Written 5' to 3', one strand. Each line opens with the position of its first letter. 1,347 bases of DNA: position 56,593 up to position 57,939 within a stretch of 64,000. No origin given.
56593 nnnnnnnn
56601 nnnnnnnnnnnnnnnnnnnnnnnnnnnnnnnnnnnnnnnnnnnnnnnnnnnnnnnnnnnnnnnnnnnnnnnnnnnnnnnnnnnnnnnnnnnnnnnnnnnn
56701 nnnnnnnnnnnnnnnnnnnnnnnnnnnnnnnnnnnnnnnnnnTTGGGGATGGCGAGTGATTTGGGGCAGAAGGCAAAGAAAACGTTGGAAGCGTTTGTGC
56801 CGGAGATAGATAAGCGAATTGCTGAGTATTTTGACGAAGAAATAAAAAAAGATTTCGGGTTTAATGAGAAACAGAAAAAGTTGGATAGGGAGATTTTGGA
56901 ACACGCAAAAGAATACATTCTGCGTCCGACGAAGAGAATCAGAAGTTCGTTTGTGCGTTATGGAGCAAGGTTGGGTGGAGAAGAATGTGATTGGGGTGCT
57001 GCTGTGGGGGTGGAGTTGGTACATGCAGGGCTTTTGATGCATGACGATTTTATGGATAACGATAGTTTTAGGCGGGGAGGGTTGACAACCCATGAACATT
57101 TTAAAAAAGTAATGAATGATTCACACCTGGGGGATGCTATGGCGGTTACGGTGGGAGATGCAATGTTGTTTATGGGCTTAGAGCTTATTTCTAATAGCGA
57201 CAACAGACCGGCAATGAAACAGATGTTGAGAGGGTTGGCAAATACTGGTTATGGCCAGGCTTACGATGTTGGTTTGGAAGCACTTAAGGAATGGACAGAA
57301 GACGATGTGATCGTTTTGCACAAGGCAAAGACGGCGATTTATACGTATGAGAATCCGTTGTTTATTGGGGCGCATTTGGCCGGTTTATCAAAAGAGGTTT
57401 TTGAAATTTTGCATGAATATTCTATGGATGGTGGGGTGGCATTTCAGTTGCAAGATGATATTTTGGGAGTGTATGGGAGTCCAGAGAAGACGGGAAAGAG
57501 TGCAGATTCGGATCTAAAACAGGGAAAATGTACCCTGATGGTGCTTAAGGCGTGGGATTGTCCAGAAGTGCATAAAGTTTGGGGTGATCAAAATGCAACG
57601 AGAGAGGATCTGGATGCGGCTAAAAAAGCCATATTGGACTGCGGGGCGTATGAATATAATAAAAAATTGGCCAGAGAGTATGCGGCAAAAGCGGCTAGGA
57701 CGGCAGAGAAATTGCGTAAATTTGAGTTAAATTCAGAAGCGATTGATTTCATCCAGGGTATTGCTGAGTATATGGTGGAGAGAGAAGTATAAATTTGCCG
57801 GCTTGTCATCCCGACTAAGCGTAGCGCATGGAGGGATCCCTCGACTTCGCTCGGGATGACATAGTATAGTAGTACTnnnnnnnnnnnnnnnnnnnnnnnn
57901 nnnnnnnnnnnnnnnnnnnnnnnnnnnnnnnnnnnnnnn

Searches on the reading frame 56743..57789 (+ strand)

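Call 3: search_protein_families(library=pfam, proteins=[window:56743-57789:+], max_evalue=1)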
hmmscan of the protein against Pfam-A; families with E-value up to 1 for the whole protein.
window:56743-57789:+ (349 aa): 2 families
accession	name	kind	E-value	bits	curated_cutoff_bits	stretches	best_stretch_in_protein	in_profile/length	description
PF00348.22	polyprenyl_synt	-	9.7e-46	156.5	27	1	50-290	2-244/251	Polyprenyl synthetase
PF10364.14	NKWYS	-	0.0067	16.8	25.1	1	12-50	18-57/139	Putative capsular polysaccharide synthesis protein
